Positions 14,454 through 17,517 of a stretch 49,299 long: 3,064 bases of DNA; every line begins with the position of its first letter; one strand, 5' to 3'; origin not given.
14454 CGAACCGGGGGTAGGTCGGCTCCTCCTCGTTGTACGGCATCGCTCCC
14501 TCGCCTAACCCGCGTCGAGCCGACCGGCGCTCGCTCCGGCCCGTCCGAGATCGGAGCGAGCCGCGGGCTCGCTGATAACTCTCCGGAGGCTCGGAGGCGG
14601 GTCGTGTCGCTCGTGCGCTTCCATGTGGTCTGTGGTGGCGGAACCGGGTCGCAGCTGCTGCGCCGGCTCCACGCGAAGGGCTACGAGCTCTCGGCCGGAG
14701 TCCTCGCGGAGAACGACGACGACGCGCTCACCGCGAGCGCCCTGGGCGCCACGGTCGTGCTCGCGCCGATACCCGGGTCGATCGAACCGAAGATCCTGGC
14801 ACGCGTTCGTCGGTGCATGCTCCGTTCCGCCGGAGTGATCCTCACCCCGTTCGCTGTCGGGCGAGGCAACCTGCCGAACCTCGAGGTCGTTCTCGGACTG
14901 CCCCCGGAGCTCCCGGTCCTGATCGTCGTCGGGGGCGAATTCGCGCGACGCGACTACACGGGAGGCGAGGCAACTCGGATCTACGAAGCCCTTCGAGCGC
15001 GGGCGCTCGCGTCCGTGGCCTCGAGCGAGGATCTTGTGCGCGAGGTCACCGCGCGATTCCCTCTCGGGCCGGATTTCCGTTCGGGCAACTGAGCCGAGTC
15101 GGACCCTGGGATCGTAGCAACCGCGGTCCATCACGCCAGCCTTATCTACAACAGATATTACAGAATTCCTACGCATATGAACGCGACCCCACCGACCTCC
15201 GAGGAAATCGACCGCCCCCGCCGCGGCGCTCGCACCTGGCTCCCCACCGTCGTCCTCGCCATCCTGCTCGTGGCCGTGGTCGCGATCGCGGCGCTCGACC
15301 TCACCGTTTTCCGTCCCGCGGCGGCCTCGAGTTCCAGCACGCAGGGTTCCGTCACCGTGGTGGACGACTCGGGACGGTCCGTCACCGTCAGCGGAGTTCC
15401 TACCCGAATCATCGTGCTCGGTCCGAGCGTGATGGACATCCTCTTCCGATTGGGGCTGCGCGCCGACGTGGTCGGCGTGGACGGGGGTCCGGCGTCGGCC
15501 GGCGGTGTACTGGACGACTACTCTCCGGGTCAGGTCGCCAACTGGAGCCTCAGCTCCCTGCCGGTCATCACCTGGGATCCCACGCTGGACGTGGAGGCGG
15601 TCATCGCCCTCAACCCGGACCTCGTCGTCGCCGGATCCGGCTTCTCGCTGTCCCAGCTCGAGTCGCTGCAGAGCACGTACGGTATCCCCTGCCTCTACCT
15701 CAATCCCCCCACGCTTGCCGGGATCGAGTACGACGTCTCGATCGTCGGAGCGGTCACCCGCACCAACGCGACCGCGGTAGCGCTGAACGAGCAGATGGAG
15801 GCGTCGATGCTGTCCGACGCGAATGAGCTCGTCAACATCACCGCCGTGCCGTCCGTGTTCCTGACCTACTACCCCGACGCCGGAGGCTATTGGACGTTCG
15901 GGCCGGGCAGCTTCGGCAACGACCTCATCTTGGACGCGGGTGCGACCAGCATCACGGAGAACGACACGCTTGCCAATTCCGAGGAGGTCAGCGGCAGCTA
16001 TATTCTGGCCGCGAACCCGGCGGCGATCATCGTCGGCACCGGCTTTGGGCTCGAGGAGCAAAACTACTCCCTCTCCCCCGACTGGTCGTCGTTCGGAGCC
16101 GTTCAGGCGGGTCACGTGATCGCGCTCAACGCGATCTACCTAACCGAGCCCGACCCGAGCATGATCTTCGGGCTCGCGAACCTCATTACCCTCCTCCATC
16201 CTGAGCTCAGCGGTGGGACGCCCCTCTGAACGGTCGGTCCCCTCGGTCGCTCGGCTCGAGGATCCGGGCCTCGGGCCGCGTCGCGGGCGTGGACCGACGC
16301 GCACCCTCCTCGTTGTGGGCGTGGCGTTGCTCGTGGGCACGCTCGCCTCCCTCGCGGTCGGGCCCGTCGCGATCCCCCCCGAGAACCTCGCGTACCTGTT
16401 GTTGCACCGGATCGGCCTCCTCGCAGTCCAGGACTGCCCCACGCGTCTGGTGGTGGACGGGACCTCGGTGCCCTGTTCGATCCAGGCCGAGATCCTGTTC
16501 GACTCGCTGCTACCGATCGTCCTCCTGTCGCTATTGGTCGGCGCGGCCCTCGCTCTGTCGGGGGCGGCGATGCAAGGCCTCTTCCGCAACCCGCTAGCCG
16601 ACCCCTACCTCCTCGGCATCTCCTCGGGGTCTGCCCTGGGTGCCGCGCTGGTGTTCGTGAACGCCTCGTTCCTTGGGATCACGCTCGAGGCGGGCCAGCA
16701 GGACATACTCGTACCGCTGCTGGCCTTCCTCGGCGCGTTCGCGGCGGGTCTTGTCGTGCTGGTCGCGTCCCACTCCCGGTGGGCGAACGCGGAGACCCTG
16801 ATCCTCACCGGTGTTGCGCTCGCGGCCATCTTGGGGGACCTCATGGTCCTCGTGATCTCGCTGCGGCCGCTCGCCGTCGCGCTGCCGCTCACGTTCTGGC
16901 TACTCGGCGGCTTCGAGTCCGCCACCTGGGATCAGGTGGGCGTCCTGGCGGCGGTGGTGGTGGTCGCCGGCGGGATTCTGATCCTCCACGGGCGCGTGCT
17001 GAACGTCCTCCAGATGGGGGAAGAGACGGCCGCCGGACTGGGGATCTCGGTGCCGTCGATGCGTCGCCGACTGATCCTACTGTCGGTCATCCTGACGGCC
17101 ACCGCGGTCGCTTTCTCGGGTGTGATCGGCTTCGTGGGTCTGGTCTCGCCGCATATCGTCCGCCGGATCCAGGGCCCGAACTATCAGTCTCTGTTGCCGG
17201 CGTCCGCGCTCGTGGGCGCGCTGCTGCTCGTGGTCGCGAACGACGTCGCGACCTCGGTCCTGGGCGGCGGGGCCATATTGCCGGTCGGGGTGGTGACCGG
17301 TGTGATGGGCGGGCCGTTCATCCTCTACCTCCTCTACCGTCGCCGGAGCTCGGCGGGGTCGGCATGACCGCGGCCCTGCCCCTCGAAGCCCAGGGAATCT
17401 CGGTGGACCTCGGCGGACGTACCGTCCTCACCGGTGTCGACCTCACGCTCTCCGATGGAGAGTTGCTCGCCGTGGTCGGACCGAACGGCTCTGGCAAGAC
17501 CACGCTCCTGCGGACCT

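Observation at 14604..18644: Uncharacterised ~150-aa 'HVVCGGG(S/T)G' domain present twice in the corrinoid-uptake operon: free-standing and fused to the BtuD-like ATPase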

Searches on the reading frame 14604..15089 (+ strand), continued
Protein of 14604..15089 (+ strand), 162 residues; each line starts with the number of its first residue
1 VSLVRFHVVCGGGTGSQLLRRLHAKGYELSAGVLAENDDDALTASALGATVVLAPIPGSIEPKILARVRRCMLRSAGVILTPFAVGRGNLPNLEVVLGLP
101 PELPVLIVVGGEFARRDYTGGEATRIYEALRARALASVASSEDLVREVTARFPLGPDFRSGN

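Call 52: find_encoding_contigs(protein=P0005, flank=9000, max_places=2)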
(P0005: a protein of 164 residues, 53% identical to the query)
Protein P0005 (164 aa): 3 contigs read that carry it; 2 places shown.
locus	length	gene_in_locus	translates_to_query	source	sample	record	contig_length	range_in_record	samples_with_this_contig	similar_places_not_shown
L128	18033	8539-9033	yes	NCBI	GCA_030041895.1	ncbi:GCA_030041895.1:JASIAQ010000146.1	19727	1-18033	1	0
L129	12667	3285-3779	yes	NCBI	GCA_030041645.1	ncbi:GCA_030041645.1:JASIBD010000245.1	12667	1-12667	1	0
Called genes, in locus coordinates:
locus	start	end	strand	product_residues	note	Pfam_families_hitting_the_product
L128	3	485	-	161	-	?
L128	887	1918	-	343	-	PF00155:Aminotran_1_2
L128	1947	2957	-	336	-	PF03186:CobD_Cbib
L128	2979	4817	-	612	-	PF00881:Nitroreductase, PF02277:DBI_PRT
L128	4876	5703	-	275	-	PF02654:CobS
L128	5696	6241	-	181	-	PF02283:CobU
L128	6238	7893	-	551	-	PF01656:CbiA, PF13500:AAA_26, PF07685:GATase_3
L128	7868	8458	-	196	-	PF02572:CobA_CobO_BtuR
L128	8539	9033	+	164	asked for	PF27219:MJ0874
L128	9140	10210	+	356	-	PF01497:Peripla_BP_2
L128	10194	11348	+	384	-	PF01032:FecCD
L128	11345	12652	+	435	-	PF00005:ABC_tran, PF02463:SMC_N (faint), PF13304:AAA_21 (faint), PF27219:MJ0874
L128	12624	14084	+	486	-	PF01656:CbiA, PF13500:AAA_26, PF07685:GATase_3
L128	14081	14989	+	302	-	PF25211:DUF7839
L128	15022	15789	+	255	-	PF00702:Hydrolase, PF13419:HAD_2, PF13242:Hydrolase_like (weak)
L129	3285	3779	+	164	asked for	PF27219:MJ0874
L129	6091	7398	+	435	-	PF00005:ABC_tran, PF02463:SMC_N (faint), PF13304:AAA_21 (faint), PF27219:MJ0874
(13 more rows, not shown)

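Call 53: find_encoding_contigs(protein=P0013, flank=8000, max_places=2)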
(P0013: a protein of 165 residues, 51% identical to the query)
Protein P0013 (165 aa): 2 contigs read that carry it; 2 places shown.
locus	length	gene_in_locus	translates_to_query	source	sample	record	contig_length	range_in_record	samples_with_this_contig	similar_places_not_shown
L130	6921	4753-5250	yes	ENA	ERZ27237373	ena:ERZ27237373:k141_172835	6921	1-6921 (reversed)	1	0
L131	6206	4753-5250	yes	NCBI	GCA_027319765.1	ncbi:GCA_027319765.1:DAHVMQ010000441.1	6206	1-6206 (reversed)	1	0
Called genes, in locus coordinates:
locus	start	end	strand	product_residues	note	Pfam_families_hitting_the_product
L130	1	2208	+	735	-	?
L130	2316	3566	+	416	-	PF00709:Adenylsucc_synt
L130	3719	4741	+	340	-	-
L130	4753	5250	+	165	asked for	PF27219:MJ0874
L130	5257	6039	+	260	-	PF01955:CbiZ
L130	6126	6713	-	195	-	PF02572:CobA_CobO_BtuR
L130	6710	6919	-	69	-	?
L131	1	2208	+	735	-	?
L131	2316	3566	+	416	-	PF00709:Adenylsucc_synt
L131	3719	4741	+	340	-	-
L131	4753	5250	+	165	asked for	PF27219:MJ0874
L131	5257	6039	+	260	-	PF01955:CbiZ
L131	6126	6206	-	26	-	?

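Call 54: find_encoding_contigs(protein=P0014, flank=8000, max_places=2)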
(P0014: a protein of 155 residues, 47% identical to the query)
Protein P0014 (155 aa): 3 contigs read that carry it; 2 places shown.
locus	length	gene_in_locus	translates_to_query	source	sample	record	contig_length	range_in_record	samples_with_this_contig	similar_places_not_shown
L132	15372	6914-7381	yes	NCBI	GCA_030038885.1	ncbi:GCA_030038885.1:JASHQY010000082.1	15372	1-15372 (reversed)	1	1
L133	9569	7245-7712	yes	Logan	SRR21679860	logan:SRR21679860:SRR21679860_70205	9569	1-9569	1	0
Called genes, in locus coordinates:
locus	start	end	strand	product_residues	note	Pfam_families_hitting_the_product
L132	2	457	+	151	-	?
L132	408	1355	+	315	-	PF25211:DUF7839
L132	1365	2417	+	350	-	PF03186:CobD_Cbib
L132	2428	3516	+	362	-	PF00155:Aminotran_1_2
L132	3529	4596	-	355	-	PF02277:DBI_PRT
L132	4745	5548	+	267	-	PF02654:CobS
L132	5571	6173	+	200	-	PF12804:NTP_transf_3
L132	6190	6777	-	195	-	PF02572:CobA_CobO_BtuR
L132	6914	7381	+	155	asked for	PF27219:MJ0874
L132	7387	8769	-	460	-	PF02463:SMC_N (faint), PF00005:ABC_tran, PF13304:AAA_21 (faint), PF27219:MJ0874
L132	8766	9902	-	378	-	PF01032:FecCD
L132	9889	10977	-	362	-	PF01497:Peripla_BP_2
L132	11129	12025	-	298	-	PF01955:CbiZ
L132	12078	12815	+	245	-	PF00881:Nitroreductase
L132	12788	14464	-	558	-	PF01656:CbiA, PF13500:AAA_26, PF07685:GATase_3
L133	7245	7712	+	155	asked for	PF27219:MJ0874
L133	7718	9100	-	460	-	PF02463:SMC_N (faint), PF00005:ABC_tran, PF13304:AAA_21 (faint), PF27219:MJ0874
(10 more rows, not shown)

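Call 55: find_encoding_contigs(protein=P0009, flank=8000, max_places=2)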
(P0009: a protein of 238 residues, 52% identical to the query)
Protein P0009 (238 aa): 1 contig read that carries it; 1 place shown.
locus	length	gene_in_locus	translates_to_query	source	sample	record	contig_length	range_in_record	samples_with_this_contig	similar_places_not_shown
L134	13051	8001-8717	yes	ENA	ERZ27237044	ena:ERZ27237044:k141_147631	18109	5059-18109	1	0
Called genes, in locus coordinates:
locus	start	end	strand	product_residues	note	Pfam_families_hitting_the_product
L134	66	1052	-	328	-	-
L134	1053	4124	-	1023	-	PF22590:Cas3-like_C_2, PF18019:Cas3_HD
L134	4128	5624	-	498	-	PF09609:Cas_GSU0054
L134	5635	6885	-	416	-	PF09617:Cas_GSU0053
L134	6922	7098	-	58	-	-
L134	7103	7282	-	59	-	-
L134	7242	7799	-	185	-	-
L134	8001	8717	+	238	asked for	PF27219:MJ0874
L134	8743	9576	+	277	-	PF01955:CbiZ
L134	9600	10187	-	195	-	PF02572:CobA_CobO_BtuR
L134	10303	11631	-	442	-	PF00005:ABC_tran, PF02463:SMC_N (faint), PF13304:AAA_21 (faint), PF27219:MJ0874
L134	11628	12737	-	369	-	PF01032:FecCD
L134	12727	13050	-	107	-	?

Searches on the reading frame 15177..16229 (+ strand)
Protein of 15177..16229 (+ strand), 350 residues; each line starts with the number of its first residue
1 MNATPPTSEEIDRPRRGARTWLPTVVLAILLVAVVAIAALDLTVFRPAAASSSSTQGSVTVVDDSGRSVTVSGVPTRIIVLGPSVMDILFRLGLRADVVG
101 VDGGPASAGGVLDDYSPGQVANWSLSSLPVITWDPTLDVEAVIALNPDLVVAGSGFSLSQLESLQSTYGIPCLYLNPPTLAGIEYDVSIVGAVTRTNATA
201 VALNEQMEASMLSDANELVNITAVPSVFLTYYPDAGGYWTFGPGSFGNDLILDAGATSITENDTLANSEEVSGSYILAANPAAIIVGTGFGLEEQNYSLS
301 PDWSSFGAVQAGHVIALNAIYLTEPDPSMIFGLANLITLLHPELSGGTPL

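Call 4: search_protein_families(library=pfam, max_evalue=1, proteins=[window:15177-16229:+])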
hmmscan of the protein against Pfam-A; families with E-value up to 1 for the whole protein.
window:15177-16229:+ (350 aa): 1 family
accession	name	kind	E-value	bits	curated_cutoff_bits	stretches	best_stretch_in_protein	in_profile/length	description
PF01497.23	Peripla_BP_2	-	9e-23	81.3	27.5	1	78-319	1-233/235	Periplasmic binding protein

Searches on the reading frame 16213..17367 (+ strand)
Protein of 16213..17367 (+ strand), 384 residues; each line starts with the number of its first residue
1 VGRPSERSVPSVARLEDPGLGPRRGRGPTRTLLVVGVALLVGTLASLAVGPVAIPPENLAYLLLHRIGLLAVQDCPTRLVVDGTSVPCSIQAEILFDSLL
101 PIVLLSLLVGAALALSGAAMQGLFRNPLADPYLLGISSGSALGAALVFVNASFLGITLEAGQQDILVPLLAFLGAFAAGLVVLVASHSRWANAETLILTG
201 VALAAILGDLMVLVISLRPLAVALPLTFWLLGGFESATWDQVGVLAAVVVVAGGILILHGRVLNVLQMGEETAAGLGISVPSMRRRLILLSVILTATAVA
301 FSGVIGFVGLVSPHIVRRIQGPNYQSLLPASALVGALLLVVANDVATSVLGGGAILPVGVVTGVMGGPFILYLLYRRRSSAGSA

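Call 4: search_protein_families(library=pfam, max_evalue=1, proteins=[window:16213-17367:+])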
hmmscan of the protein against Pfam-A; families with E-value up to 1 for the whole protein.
window:16213-17367:+ (384 aa): 3 families
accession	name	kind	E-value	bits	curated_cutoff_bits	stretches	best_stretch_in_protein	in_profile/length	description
PF01032.23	FecCD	-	1.3e-75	254.8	26.5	1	39-376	2-311/311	FecCD transport family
PF20544.3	DUF6758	-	0.026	14.2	27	1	219-280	56-116/208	Family of unknown function (DUF6758)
PF10762.14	DUF2583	-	0.76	10.7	27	1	95-132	38-73/88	Protein of unknown function (DUF2583)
